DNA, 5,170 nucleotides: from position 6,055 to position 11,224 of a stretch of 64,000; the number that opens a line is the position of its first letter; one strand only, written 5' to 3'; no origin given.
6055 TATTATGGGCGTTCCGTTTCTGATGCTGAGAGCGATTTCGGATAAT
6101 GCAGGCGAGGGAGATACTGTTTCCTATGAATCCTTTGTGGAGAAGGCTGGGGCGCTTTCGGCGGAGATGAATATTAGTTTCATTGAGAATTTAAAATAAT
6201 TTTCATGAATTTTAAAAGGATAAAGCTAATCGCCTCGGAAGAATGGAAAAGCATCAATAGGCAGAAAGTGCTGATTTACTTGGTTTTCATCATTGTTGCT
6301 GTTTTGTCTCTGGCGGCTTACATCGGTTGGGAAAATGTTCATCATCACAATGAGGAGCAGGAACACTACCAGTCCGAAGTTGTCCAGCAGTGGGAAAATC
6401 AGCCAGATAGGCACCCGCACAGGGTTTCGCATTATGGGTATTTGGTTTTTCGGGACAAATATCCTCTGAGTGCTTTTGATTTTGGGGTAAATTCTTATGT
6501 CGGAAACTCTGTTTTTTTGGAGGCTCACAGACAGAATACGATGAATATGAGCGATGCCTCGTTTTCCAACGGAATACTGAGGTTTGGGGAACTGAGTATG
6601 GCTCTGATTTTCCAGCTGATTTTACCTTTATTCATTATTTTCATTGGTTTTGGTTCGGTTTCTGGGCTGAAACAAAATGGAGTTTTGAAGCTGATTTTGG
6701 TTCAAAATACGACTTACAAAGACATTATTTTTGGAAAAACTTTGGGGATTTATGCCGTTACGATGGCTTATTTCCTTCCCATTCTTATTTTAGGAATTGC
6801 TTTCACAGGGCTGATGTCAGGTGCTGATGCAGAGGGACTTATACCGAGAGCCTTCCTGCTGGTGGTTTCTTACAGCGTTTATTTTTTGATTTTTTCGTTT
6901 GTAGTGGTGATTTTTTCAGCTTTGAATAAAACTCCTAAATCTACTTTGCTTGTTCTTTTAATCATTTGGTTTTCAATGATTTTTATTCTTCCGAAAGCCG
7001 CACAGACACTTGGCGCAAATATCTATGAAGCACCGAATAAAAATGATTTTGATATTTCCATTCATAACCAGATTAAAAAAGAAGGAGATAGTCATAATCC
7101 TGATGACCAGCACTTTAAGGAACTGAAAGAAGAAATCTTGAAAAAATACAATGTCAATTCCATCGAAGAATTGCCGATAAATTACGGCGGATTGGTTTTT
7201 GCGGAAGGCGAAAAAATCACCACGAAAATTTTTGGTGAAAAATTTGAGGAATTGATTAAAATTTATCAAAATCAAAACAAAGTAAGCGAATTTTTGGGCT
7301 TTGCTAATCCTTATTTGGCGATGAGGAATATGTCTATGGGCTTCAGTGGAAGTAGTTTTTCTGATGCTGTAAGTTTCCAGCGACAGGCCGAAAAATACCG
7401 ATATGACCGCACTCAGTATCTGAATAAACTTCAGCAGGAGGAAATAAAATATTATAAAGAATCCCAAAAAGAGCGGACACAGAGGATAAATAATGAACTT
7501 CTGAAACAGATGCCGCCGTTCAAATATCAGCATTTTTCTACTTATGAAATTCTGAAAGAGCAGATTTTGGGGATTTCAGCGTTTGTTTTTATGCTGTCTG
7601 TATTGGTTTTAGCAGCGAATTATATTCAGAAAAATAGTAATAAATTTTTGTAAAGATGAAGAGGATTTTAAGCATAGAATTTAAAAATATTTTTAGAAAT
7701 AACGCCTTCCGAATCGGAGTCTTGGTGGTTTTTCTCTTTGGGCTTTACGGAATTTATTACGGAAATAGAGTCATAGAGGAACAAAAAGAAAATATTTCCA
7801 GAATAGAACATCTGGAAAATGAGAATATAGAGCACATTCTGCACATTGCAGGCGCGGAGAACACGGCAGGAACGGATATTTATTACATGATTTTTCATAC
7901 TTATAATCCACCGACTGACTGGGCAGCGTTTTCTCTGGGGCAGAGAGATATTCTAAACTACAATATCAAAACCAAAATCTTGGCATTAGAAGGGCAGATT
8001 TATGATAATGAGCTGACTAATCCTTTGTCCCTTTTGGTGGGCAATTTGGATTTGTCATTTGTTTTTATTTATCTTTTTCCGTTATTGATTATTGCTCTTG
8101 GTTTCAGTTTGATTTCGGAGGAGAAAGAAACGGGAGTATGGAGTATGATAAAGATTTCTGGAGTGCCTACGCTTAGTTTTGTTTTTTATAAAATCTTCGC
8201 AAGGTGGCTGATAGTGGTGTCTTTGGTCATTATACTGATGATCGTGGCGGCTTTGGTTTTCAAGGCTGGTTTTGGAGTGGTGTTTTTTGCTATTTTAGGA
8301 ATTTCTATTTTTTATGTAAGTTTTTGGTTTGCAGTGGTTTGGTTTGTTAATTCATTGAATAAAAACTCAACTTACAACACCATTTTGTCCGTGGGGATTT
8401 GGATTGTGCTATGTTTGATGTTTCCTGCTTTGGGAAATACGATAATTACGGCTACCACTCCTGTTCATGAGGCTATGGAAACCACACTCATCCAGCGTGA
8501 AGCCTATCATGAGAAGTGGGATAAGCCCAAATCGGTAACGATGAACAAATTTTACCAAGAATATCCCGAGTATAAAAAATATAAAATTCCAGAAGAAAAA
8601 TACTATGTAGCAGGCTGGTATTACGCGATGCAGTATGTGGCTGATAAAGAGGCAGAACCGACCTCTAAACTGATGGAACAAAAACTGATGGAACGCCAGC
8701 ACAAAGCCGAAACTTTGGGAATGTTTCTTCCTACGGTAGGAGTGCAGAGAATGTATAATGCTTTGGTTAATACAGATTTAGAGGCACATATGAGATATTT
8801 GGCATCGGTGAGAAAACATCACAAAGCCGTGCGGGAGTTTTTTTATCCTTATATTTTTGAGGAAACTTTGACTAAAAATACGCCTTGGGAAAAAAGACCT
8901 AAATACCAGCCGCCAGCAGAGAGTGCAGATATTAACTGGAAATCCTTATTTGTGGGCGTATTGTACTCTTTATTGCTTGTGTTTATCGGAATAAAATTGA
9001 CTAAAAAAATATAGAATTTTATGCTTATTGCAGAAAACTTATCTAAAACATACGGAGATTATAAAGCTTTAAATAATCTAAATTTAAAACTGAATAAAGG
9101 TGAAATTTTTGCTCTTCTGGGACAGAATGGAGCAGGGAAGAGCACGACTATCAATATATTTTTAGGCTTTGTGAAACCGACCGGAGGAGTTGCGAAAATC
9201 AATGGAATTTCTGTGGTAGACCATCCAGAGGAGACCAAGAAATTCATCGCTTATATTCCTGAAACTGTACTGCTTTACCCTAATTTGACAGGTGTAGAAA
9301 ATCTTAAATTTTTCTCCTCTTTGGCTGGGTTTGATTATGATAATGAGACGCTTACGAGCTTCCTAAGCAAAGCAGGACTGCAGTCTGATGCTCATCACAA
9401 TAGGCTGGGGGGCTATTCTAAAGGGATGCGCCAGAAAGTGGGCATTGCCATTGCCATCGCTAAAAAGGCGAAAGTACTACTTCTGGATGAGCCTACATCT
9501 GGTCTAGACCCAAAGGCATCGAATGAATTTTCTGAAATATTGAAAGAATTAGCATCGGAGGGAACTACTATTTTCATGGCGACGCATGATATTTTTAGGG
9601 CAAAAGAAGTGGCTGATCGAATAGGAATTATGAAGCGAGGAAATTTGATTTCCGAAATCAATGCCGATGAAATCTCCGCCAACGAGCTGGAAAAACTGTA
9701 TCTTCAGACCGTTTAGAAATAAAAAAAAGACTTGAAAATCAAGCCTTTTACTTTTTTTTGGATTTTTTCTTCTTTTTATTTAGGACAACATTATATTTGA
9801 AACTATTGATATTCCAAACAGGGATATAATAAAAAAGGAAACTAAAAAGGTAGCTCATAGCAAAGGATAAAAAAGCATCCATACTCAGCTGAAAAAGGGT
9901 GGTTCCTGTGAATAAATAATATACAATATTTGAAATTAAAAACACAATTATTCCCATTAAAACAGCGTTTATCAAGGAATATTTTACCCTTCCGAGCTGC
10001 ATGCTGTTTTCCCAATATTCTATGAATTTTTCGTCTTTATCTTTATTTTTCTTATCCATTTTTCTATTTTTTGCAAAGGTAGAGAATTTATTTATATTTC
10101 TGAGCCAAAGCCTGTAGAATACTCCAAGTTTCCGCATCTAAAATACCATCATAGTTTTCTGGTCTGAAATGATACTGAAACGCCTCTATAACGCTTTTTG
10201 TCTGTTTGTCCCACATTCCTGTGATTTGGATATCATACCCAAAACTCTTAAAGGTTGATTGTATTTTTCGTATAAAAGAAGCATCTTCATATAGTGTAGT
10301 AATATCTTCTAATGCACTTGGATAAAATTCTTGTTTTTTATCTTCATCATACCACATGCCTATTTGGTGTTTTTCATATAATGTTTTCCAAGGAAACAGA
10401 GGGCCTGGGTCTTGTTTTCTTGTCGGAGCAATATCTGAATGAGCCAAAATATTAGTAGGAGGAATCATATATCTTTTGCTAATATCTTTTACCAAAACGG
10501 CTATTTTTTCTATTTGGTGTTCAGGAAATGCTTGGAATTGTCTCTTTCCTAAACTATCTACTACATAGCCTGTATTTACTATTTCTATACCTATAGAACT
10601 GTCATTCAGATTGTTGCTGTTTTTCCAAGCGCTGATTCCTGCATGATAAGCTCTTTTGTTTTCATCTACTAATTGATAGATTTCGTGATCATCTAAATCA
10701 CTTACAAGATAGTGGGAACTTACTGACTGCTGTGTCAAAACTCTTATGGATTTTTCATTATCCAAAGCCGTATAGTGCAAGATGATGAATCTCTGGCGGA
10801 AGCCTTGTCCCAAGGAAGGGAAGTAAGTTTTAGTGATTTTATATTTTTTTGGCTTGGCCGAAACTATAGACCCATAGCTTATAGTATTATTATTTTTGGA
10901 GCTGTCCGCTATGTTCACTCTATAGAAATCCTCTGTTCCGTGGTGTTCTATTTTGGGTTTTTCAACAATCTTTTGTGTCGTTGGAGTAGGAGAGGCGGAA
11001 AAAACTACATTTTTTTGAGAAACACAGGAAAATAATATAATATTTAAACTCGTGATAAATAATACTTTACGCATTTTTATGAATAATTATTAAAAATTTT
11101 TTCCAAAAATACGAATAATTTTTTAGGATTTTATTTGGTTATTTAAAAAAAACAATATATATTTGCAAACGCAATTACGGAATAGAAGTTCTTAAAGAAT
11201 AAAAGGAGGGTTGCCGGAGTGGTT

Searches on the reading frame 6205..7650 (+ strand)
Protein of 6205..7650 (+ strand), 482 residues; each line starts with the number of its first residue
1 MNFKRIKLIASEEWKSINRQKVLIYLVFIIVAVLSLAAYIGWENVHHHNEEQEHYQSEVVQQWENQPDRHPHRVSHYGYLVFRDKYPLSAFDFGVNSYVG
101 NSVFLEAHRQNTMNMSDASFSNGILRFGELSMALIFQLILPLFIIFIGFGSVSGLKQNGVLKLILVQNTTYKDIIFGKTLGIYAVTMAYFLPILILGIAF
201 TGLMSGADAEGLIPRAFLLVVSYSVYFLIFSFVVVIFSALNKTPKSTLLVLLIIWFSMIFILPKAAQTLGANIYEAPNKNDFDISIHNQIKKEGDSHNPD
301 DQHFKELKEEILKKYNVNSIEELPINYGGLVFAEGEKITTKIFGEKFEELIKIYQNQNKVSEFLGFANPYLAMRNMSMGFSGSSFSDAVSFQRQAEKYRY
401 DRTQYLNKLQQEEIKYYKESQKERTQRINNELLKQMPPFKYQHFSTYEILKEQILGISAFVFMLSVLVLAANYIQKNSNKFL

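Call 12: search_protein_families(library=ncbifam, max_evalue=0.00001, proteins=[window:6205-7650:+])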
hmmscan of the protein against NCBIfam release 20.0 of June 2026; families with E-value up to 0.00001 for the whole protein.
window:6205-7650:+ (482 aa): 0 families

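Call 79: search_protein_families(library=padloc, max_evalue=1e-10, proteins=[window:6205-7650:+])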
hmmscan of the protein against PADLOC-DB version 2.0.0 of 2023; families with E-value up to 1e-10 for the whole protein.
window:6205-7650:+ (482 aa): 0 families

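Call 82: search_protein_families(library=pfam, max_evalue=0.001, proteins=[window:6205-7650:+])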
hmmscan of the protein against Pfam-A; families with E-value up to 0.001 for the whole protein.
window:6205-7650:+ (482 aa): 3 families
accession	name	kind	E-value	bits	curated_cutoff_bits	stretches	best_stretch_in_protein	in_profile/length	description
PF12040.14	DUF3526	-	2.3e-30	106.6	25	1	289-442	7-144/144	Domain of unknown function (DUF3526)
PF12679.13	ABC2_membrane_2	-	2e-15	57.2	27.2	1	9-383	3-245/283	ABC-2 family transporter protein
PF12698.13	ABC2_membrane_3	-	9e-05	22.2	31.6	1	127-261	163-285/347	ABC-2 family transporter protein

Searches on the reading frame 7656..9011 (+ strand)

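Call 12: search_protein_families(library=ncbifam, max_evalue=0.00001, proteins=[window:7656-9011:+])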
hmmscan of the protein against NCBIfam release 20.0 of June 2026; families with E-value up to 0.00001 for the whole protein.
window:7656-9011:+ (452 aa): 0 families

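Call 79: search_protein_families(library=padloc, max_evalue=1e-10, proteins=[window:7656-9011:+])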
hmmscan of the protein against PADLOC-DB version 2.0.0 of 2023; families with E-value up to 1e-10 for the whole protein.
window:7656-9011:+ (452 aa): 0 families

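Call 82: search_protein_families(library=pfam, max_evalue=0.001, proteins=[window:7656-9011:+])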
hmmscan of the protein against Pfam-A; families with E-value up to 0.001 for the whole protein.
window:7656-9011:+ (452 aa): 3 families
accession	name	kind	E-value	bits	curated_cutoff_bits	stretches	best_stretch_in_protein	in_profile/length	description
PF12040.14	DUF3526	-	1.3e-28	101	25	1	275-418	2-142/144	Domain of unknown function (DUF3526)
PF12679.13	ABC2_membrane_2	-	3.6e-12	46.6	27.2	1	4-270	3-214/283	ABC-2 family transporter protein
PF12698.13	ABC2_membrane_3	-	2.1e-08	34.1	31.6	1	99-263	141-290/347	ABC-2 family transporter protein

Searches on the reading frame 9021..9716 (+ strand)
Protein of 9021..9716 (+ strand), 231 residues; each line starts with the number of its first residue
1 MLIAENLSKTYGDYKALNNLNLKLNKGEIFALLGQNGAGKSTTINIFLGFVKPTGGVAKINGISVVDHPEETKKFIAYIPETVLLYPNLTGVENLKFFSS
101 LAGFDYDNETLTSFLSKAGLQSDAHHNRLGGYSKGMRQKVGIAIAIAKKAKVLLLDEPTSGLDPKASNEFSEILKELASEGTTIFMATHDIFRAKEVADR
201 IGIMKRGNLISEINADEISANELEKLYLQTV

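Call 12: search_protein_families(library=ncbifam, max_evalue=0.00001, proteins=[window:9021-9713:+])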
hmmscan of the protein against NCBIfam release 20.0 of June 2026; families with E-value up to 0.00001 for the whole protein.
window:9021-9713:+ (231 aa): 186 families (the best 25 are shown)
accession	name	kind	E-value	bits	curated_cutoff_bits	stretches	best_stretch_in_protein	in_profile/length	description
TIGR01188.1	drrA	subfamily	1.6e-56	191.8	312.45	1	9-218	1-211/302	daunorubicin resistance ABC transporter, ATP-binding protein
TIGR03522.1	GldA_ABC_ATP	equivalog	1.3e-49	169.3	402.6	1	4-225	5-226/301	gliding motility-associated ABC transporter ATP-binding subunit GldA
TIGR03740.1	galliderm_ABC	subfamily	1.9e-46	158.6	309.75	1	4-230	3-221/223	lantibiotic protection ABC transporter ATP-binding subunit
NF033858.1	ABC2_perm_RbbA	equivalog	6.7e-43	146.7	1050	1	3-221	268-487/909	ribosome-associated ATPase/putative transporter RbbA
NF010060.0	PRK13537.1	equivalog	1.1e-37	129.6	521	1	5-221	19-236/314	nodulation factor ABC transporter ATP-binding protein NodI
NF047930.1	ABC_ATP_B6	equivalog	7.7e-37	127.1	670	1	5-225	6-230/510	putative B6 ABC transporter ATP-binding protein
TIGR03410.1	urea_trans_UrtE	equivalog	3.5e-35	121.5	285.8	1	4-225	3-226/230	urea ABC transporter ATP-binding subunit UrtE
TIGR03864.1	PQQ_ABC_ATP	hypoth_equivalog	7e-35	120.6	302.25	1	2-227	2-232/236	ABC transporter, ATP-binding subunit, PQQ-dependent alcohol dehydrogenase system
TIGR04406.1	LPS_export_lptB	equivalog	9.8e-35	120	240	1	2-228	2-233/239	LPS export ABC transporter ATP-binding protein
NF007027.0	PRK09493.1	equivalog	1.2e-34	119.7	379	1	4-221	4-226/240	glutamine ABC transporter ATP-binding protein GlnQ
NF041861.1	YtfR_transport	equivalog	1.4e-34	119.3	850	1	2-228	2-234/492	galactofuranose ABC transporter, ATP-binding protein YtfR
TIGR01186.1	proV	subfamily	1.6e-34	119.6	326.6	1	11-222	3-221/363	betaine/proline/choline family ABC transporter ATP-binding protein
NF010059.0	PRK13536.1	equivalog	3.2e-34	118.2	549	1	6-217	48-260/342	nodulation factor ABC transporter ATP-binding protein NodI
TIGR04521.1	ECF_ATPase_2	equivalog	5.2e-34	117.6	330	1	10-226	14-242/279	energy-coupling factor transporter ATPase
TIGR02315.1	ABC_phnC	equivalog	2.2e-33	115.7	266.1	1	1-227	1-242/243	phosphonate ABC transporter ATP-binding protein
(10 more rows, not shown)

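Call 20: find_encoding_contigs(protein=window:9021-9716:+, flank=10000, max_places=10)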
Protein window:9021-9716:+ (231 aa): no gene with exactly this product is on record in the collection.

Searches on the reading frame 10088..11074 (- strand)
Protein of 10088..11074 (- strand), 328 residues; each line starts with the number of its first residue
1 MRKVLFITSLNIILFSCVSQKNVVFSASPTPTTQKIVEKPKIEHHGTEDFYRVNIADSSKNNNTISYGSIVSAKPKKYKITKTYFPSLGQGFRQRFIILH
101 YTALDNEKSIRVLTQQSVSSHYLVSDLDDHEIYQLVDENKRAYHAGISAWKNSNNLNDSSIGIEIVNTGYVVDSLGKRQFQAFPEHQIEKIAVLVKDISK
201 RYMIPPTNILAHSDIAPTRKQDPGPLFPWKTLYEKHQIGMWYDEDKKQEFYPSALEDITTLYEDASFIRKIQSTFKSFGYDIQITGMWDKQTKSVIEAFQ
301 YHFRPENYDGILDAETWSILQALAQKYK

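Call 12: search_protein_families(library=ncbifam, max_evalue=0.00001, proteins=[window:10091-11074:-])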
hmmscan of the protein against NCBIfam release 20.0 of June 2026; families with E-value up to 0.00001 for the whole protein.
window:10091-11074:- (328 aa): 1 family
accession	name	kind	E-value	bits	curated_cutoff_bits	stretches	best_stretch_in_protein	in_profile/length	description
NF008758.0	PRK11789.1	equivalog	1.6e-26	92.9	143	1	107-236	65-182/190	1,6-anhydro-N-acetylmuramyl-L-alanine amidase AmpD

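Call 19: find_encoding_contigs(protein=window:10088-11074:-, flank=10000, max_places=10)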
Protein window:10088-11074:- (328 aa): no gene with exactly this product is on record in the collection.

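Call 22: find_related_loci(query=window:10088-11071:-, collection=genome_contigs, flank=10000)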
Query window:10088-11071:- (327 aa) in genome_contigs; peptide patterns used: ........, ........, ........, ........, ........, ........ (x = any residue, [..] = any of these).
63 stretches matched a pattern; 17 encode a relative of the query (tblastn E <= 1e-3); 17 distinct loci.
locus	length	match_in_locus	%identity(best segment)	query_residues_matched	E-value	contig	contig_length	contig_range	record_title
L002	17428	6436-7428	90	1-327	0e+0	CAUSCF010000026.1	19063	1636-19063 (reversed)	MAG TPA_asm: uncultured Flavobacteriaceae bacterium isolate ERR9969136_bin.32_MetaWRAP_v1.3_MAG genome assembly, contig:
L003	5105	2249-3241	90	1-327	0e+0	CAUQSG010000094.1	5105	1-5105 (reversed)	MAG TPA_asm: uncultured Flavobacteriaceae bacterium isolate ERR9969033_bin.21_MetaWRAP_v1.3_MAG genome assembly, contig:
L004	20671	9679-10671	90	1-327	0e+0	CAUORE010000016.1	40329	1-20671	MAG TPA_asm: uncultured Flavobacteriaceae bacterium isolate SRR8290082_bin.3_MetaWRAP_v1.3_MAG genome assembly, contig:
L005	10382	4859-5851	89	1-327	0e+0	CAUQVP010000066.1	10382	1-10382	MAG TPA_asm: uncultured Flavobacteriaceae bacterium isolate ERR9968821_bin.31_MetaWRAP_v1.3_MAG genome assembly, contig:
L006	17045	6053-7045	89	1-327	0e+0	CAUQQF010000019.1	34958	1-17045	MAG TPA_asm: uncultured Flavobacteriaceae bacterium isolate ERR9969042_bin.19_MetaWRAP_v1.3_MAG genome assembly, contig:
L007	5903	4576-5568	89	1-327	0e+0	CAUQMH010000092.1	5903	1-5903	MAG TPA_asm: uncultured Flavobacteriaceae bacterium isolate ERR9969100_bin.19_MetaWRAP_v1.3_MAG genome assembly, contig:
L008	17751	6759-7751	89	1-327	0e+0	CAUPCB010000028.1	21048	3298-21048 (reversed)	MAG TPA_asm: uncultured Flavobacteriaceae bacterium isolate SRR8290101_bin.5_MetaWRAP_v1.3_MAG genome assembly, contig:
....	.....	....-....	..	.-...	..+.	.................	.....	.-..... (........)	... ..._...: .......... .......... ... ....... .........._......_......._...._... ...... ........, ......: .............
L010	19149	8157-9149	89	1-327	0e+0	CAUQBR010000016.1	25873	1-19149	MAG TPA_asm: uncultured Flavobacteriaceae bacterium isolate ERR9969021_bin.17_MetaWRAP_v1.3_MAG genome assembly, contig:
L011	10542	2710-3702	89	1-327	0e+0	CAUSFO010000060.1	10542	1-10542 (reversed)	MAG TPA_asm: uncultured Flavobacteriaceae bacterium isolate SRR5395397_bin.2_MetaWRAP_v1.3_MAG genome assembly, contig:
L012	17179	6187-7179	89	1-327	0e+0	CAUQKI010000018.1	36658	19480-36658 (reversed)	MAG TPA_asm: uncultured Flavobacteriaceae bacterium isolate ERR9969102_bin.9_MetaWRAP_v1.3_MAG genome assembly, contig:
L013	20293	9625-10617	89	1-327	0e+0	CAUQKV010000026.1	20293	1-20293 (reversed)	MAG TPA_asm: uncultured Flavobacteriaceae bacterium isolate ERR9969111_bin.32_MetaWRAP_v1.3_MAG genome assembly, contig:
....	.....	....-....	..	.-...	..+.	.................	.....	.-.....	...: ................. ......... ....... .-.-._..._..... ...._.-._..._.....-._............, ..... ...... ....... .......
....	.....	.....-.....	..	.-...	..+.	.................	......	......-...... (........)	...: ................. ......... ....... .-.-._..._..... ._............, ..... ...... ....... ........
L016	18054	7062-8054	89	1-327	0e+0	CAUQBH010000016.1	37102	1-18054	MAG TPA_asm: uncultured Flavobacteriaceae bacterium isolate ERR9969024_bin.19_MetaWRAP_v1.3_MAG genome assembly, contig:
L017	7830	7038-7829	98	1-264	6e-177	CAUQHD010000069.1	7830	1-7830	MAG TPA_asm: uncultured Flavobacteriaceae bacterium isolate ERR9968915_bin.13_MetaWRAP_v1.3_MAG genome assembly, contig:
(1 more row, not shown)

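Call 29: search_protein_families(library=pfam, max_evalue=0.0001, proteins=[L017:639-1688:-, L017:1909-3843:+, L017:3903-4430:+, L017:4806-5150:+, L017:5233-5997:+, L013:7653-8903:-, L013:6623-7603:-, L013:5445-6623:-, L013:4766-5380:-, L013:3774-4514:+])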
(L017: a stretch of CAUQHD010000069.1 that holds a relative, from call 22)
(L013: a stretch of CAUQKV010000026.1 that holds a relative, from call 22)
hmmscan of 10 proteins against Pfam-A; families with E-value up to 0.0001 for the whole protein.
L017:639-1688:- (349 aa): 1 family
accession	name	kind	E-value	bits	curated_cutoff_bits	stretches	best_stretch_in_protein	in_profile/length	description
PF02547.20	Queuosine_synth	-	3.1e-138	460.8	25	1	3-348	1-322/322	Queuosine biosynthesis protein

L017:1909-3843:+ (644 aa): 4 families
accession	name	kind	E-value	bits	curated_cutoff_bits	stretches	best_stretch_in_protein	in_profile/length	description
PF00587.30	tRNA-synt_2b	-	1.1e-47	162.8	29.3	1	324-533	7-178/179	tRNA synthetase class II core domain (G, H, P, S and T)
PF03129.25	HGTP_anticodon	-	5.7e-22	78.1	21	1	546-635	1-93/94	Anticodon binding domain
PF02824.27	TGS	-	9e-14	51.7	22.2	1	2-61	1-60/60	TGS domain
PF07973.19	tRNA_SAD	-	1e-13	51.4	24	1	167-216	1-44/44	Threonyl and Alanyl tRNA synthetase second additional domain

L017:3903-4430:+ (175 aa): 2 families
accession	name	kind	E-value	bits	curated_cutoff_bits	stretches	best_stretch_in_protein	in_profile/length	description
PF00707.27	IF3_C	-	2.2e-31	108.1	34.8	1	87-172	1-86/86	Translation initiation factor IF-3, C-terminal domain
PF05198.21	IF3_N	-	1.1e-28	99.6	26.9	1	12-79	1-69/70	Translation initiation factor IF-3, N-terminal domain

L017:4806-5150:+ (114 aa): 1 family
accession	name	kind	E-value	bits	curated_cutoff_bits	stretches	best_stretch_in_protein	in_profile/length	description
PF00453.23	Ribosomal_L20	-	2.9e-46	156.4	30.8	1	3-108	1-106/107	Ribosomal protein L20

L017:5233-5997:+ (254 aa): 2 families
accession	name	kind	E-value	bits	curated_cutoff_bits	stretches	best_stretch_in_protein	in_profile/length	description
PF12706.13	Lactamase_B_2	-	3.5e-38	131.7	27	1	48-225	3-200/200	Beta-lactamase superfamily domain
PF00753.33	Lactamase_B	-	8.5e-12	45.8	22.7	1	35-182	6-161/196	Metallo-beta-lactamase superfamily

L013:7653-8903:- (416 aa): 1 family
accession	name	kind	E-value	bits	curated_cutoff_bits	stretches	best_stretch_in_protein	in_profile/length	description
PF02321.23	OEP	-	1e-45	156.3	22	2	209-407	6-185/187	Outer membrane efflux protein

L013:6623-7603:- (326 aa): 3 families
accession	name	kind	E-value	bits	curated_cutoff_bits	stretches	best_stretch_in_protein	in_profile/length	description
PF13533.13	Biotin_lipoyl_2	-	3.3e-09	36.8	29.8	1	47-76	3-32/32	Biotin-lipoyl like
PF16576.10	HlyD_D23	-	5e-09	36.2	30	1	43-122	18-98/214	Barrel-sandwich domain of CusB or HlyD membrane-fusion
PF13437.12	HlyD_3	-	2.3e-07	32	22.2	0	209-318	4-104/106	HlyD family secretion protein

L013:5445-6623:- (392 aa): 2 families
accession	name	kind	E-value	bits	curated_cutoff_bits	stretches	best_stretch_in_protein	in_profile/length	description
PF12698.13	ABC2_membrane_3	-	6.2e-40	137.8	31.6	1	25-373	7-346/347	ABC-2 family transporter protein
PF01061.29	ABC2_membrane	-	8.2e-15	55.4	26.9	1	190-342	54-210/211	ABC-2 type transporter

L013:4766-5380:- (204 aa): 1 family
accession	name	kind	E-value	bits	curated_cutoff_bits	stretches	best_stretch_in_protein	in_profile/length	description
PF00027.35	cNMP_binding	-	7.2e-07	29.5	27.5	1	46-130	2-86/89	Cyclic nucleotide-binding domain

L013:3774-4514:+ (246 aa): 0 families
